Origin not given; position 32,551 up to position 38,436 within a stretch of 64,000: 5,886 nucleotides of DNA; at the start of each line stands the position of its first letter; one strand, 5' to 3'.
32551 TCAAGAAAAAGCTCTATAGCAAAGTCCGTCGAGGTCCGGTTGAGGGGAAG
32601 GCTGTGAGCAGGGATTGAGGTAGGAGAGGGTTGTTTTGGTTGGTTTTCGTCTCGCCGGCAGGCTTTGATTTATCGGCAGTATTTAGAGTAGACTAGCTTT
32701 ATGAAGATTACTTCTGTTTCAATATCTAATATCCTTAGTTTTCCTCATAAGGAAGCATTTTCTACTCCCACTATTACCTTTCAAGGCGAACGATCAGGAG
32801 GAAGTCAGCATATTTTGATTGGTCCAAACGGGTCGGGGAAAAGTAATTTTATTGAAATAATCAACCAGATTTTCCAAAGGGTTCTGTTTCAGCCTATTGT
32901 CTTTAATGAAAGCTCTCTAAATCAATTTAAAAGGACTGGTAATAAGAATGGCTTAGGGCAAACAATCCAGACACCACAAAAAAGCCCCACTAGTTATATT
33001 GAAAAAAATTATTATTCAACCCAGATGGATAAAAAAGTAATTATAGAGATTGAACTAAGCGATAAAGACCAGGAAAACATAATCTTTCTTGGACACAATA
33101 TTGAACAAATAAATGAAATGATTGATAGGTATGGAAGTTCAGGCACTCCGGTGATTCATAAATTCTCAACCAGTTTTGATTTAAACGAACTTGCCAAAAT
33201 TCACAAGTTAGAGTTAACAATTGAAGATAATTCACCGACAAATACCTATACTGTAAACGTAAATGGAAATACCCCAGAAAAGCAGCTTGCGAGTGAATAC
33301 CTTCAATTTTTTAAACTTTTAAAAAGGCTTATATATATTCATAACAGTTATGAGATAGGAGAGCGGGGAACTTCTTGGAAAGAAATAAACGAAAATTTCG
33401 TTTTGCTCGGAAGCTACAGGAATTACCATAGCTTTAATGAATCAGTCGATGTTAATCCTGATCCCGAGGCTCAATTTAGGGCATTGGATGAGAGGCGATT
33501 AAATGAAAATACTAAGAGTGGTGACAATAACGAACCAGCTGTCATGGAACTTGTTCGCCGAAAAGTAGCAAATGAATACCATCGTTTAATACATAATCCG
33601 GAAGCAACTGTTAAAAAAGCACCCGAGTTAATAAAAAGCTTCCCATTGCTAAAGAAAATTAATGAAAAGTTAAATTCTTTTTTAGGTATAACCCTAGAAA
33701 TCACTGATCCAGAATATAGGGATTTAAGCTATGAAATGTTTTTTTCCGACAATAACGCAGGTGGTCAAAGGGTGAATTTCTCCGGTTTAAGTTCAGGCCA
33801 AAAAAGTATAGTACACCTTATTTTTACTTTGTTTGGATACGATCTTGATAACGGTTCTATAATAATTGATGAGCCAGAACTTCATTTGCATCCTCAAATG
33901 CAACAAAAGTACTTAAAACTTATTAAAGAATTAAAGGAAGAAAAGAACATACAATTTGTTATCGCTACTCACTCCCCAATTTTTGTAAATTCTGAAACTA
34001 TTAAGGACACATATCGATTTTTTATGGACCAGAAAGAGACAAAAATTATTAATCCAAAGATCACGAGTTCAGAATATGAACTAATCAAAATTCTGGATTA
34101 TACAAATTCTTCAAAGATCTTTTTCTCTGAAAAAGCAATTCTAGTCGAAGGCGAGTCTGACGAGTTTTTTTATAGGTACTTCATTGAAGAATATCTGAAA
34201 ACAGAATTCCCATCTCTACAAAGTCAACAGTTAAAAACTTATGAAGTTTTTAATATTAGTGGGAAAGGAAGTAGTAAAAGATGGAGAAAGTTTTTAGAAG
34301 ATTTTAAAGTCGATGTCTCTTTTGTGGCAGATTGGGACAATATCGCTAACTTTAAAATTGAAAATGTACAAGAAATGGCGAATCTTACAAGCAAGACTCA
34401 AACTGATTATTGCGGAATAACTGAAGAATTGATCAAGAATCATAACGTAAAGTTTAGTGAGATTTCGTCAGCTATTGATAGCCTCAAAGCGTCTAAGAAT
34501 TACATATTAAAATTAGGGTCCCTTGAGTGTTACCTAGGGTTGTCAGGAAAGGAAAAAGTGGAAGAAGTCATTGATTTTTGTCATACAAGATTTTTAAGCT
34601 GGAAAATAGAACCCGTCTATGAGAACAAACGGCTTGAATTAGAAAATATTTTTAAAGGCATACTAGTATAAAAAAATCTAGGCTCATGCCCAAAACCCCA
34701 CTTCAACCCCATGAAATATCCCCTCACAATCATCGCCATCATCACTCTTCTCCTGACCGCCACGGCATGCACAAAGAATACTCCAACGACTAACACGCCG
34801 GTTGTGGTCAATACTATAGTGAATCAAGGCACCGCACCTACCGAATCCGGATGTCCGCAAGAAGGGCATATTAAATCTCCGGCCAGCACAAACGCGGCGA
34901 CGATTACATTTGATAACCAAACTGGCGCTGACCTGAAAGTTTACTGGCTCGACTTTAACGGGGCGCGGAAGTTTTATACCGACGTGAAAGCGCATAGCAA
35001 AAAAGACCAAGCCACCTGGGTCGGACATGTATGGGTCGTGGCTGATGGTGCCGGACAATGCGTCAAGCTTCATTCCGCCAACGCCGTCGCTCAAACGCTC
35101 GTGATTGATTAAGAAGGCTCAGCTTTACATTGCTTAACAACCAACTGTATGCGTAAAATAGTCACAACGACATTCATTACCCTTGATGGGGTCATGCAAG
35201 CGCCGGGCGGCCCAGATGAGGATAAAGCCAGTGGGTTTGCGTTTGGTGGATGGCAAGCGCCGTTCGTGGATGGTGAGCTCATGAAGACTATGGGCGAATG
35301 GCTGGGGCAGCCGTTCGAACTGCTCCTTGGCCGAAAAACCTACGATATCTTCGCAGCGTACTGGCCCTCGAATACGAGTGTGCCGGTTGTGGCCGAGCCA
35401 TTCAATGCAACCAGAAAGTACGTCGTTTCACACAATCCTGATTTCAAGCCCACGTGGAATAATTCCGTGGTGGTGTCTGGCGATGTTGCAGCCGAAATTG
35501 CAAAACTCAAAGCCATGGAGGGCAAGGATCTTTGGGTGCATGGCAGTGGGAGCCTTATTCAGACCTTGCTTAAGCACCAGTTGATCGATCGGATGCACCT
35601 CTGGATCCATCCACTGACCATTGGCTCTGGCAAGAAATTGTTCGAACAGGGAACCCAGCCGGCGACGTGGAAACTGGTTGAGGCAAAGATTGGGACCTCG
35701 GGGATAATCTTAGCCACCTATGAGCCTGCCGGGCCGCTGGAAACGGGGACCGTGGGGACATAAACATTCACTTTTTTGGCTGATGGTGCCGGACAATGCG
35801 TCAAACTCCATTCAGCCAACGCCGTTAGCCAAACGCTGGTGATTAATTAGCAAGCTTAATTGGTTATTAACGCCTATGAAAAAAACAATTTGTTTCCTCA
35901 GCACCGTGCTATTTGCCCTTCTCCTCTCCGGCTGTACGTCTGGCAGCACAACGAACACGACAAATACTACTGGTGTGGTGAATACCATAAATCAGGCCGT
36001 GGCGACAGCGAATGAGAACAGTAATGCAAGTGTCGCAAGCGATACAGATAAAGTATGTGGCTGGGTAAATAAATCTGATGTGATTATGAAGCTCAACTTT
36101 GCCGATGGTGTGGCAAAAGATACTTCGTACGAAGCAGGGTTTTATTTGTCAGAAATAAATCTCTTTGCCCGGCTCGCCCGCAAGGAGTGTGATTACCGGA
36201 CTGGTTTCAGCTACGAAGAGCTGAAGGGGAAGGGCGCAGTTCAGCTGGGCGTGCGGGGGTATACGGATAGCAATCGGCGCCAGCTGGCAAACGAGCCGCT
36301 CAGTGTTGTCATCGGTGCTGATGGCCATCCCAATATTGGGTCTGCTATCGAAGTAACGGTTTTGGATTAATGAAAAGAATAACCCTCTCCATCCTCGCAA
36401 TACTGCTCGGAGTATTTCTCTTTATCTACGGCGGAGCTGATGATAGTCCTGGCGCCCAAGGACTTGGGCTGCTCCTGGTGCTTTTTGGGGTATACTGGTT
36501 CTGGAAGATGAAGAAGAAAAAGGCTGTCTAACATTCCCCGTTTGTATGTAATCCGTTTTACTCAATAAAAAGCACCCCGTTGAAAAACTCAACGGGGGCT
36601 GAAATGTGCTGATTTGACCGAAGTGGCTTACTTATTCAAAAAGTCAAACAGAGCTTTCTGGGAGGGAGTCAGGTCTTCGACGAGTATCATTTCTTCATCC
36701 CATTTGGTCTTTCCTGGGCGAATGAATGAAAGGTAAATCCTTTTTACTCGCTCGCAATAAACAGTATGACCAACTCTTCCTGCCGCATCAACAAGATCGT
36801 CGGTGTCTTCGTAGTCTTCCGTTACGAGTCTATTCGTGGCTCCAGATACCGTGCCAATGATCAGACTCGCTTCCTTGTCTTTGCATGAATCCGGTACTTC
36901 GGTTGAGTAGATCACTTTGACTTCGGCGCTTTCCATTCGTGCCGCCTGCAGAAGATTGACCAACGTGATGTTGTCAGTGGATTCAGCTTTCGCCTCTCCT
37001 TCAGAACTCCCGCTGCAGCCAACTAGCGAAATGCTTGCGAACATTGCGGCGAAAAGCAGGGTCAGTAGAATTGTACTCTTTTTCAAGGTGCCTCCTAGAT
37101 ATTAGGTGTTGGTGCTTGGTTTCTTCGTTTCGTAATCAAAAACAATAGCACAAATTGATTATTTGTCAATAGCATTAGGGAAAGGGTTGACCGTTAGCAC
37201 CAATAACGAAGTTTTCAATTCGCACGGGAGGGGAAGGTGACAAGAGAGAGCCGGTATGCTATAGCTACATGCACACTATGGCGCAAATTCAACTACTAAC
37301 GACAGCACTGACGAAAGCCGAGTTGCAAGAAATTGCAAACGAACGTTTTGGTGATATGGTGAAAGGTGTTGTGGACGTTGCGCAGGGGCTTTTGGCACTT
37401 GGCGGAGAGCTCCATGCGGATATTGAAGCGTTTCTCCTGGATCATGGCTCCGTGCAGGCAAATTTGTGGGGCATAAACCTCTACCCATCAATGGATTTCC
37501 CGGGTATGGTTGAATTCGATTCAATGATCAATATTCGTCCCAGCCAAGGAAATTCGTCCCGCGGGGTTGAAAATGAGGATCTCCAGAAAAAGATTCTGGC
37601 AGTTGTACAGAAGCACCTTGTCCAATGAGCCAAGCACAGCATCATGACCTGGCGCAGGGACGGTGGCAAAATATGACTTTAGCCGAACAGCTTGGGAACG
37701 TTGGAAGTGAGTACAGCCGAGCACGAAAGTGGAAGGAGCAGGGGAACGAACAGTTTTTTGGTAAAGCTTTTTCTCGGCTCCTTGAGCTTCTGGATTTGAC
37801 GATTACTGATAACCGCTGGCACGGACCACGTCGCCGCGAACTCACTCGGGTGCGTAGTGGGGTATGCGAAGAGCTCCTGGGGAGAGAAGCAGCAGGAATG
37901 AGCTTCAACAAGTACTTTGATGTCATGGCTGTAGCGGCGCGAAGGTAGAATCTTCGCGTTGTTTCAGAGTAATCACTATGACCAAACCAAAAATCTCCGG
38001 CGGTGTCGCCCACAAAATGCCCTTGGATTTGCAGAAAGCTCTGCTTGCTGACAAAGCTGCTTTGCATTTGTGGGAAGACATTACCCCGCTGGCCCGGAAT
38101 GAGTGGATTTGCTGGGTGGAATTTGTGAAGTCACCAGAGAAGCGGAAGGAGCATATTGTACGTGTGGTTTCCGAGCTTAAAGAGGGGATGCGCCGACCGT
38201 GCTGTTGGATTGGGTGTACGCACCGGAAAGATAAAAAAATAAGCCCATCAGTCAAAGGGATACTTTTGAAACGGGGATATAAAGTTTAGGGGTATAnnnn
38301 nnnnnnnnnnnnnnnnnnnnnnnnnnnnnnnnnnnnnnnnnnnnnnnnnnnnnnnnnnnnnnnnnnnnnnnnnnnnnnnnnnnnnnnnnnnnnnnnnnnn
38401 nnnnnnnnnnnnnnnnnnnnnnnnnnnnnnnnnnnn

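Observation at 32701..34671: AT-rich single-gene island encoding an OLD-family ABC-ATPase/TOPRIM nuclease (candidate defence system)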

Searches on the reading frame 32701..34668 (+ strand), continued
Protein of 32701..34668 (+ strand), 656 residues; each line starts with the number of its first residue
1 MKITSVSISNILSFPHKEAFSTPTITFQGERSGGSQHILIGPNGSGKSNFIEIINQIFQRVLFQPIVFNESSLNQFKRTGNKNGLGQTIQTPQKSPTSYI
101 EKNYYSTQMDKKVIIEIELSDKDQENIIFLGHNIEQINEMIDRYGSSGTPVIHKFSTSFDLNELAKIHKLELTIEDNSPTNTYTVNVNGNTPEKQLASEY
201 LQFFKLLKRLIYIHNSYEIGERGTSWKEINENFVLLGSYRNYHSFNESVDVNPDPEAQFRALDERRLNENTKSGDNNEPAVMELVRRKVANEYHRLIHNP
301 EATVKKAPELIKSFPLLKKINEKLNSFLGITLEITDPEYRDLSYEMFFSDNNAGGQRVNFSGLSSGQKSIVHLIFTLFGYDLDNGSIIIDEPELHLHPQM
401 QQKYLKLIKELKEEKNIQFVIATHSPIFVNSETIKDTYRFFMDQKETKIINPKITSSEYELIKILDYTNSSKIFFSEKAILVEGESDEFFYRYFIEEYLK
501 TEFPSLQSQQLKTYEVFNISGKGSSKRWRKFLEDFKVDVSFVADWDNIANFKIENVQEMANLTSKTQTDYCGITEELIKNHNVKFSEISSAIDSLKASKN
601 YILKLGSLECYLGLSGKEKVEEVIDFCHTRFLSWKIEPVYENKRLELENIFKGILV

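Call 80: search_protein_families(library=padloc, proteins=[L006:8070-9185:+, L007:4223-6001:+, L007:8078-10552:+, L008:7973-8587:-, L008:5071-5886:-, L005:4713-5594:-], max_evalue=0.001)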
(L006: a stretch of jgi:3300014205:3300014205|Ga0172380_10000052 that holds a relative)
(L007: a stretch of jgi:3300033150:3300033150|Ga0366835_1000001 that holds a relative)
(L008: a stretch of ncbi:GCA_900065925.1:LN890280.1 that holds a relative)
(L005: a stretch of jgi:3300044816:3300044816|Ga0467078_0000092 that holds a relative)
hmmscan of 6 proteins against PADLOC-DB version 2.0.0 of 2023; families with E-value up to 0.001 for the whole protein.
L006:8070-9185:+ (372 aa): 1 family
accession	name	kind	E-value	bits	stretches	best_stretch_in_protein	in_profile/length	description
PDLC04592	PDC-M34B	-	6.3e-09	33.8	1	8-115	67-173/192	-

L007:4223-6001:+ (593 aa): 61 families (the best 25 are shown)
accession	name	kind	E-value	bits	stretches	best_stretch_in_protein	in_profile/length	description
PDLC03633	MTase_III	-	3.2e-127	423.8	1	11-589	17-614/616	Type III methyltransferase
PDLC03354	MTase_II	-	8.8e-64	214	2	10-224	21-221/425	Type II methyltransferase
PDLC03300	MTase_II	-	1.3e-59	199.8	1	78-336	28-278/302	Type II methyltransferase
PDLC03636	MTase_III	-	8.3e-57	191.2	3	131-210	96-176/575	Type III methyltransferase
PDLC03635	MTase_III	-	1.8e-48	163.8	3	129-220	266-362/708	Type III methyltransferase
PDLC03644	MTase_III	-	5.7e-47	158.7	2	16-213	4-192/542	Type III methyltransferase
PDLC03634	MTase_III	-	2.6e-46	156.8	2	13-221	57-263/621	Type III methyltransferase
PDLC03339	MTase_II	-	6.1e-45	151.7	1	59-379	4-309/399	Type II methyltransferase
PDLC03638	MTase_III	-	5.3e-40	135.5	2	47-214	370-515/816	Type III methyltransferase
PDLC03632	MTase_III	-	3.1e-38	129.4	2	39-210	144-320/983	Type III methyltransferase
PDLC03299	MTase_II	-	8.2e-38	128.6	1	122-335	54-258/296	Type II methyltransferase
PDLC03371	MTase_II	-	3.6e-37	126.3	1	57-335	9-253/260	Type II methyltransferase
PDLC03641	MTase_III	-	2.6e-32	110.2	2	54-222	100-276/657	Type III methyltransferase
PDLC03637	MTase_III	-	3e-23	80.3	1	13-208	84-264/513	Type III methyltransferase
PDLC03640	MTase_III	-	1e-22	78.3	1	58-207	43-198/654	Type III methyltransferase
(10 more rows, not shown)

L007:8078-10552:+ (825 aa): 5 families
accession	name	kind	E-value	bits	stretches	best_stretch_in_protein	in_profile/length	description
PDLC03648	REase_III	-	2.2e-29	100.2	2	244-505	127-389/871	Type III restriction enzyme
PDLC03647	REase_III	-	2.3e-06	24.1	1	424-496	504-579/989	Type III restriction enzyme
PDLC02704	PbeA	-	7.9e-06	22.6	0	106-136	274-303/682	PbeA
PDLC03651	REase_III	-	1.1e-05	21.7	0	106-318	72-267/873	Type III restriction enzyme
PDLC02707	PbeA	-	0.00015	18.5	0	103-129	269-294/672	PbeA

L008:7973-8587:- (205 aa): 0 families

L008:5071-5886:- (272 aa): 0 families

L005:4713-5594:- (294 aa): 4 families
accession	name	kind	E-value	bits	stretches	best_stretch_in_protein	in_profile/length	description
PDLC04990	PDC-S31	-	2.3e-48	163.3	1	37-272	1-236/259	-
PDLC04994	PDC-S31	-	3.2e-45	152.6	1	38-284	12-261/273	-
PDLC04991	PDC-S31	-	2.2e-29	100.6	1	45-281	3-189/208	-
PDLC04992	PDC-S31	-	3.1e-08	31.7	1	144-233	52-157/220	-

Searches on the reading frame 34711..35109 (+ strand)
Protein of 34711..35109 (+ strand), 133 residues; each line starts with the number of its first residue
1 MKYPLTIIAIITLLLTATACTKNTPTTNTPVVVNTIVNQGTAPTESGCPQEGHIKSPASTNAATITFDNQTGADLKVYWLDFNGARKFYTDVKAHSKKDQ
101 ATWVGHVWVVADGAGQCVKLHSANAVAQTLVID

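Call 12: search_protein_families(library=pfam, proteins=[window:34711-35109:+], max_evalue=0.01)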
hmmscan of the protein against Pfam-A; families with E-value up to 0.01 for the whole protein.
window:34711-35109:+ (133 aa): 1 family
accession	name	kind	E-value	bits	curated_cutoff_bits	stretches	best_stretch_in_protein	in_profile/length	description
PF01847.22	VHL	-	1.9e-07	31.5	21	1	54-113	1-60/82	VHL beta domain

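Call 79: search_protein_families(library=padloc, proteins=[window:34711-35109:+], max_evalue=0.001)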
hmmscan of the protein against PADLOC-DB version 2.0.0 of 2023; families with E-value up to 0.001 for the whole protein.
window:34711-35109:+ (133 aa): 0 families

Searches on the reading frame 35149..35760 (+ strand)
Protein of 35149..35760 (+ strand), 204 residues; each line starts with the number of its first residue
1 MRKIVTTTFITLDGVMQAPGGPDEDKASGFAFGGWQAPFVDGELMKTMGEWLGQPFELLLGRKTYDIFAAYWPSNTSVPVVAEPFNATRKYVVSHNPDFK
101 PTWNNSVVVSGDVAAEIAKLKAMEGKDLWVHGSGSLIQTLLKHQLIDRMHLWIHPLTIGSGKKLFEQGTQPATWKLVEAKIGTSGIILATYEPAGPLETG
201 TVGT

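Call 12: search_protein_families(library=pfam, proteins=[window:35149-35760:+], max_evalue=0.01)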
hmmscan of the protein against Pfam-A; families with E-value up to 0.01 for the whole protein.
window:35149-35760:+ (204 aa): 1 family
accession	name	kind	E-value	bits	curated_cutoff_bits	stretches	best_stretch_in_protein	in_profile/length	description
PF01872.23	RibD_C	-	1.3e-24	87.5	24.1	1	2-187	1-196/197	RibD C-terminal domain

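Call 79: search_protein_families(library=padloc, proteins=[window:35149-35760:+], max_evalue=0.001)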
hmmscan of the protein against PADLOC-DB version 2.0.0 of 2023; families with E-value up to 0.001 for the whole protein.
window:35149-35760:+ (204 aa): 0 families

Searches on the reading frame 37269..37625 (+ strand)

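Call 12: search_protein_families(library=pfam, proteins=[window:37269-37625:+], max_evalue=0.01)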
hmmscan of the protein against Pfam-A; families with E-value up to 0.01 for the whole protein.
window:37269-37625:+ (119 aa): 1 family
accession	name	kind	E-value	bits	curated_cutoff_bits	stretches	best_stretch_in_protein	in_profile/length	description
PF18924.5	DUF5674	-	1.4e-33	115.6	27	1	9-115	2-108/109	Protein of unknown function (DUF5674)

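Call 79: search_protein_families(library=padloc, proteins=[window:37269-37625:+], max_evalue=0.001)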
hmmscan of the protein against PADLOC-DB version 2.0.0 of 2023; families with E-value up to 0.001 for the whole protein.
window:37269-37625:+ (119 aa): 0 families

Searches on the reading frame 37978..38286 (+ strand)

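Call 12: search_protein_families(library=pfam, proteins=[window:37978-38286:+], max_evalue=0.01)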
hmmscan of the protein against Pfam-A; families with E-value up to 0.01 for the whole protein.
window:37978-38286:+ (103 aa): 1 family
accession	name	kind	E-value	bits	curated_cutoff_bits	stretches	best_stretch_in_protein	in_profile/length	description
PF13376.11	OmdA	-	3.3e-14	53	25.6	1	13-70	3-60/60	Bacteriocin-protection, YdeI or OmpD-Associated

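Call 79: search_protein_families(library=padloc, proteins=[window:37978-38286:+], max_evalue=0.001)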
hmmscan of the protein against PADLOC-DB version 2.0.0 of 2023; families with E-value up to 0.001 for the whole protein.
window:37978-38286:+ (103 aa): 0 families
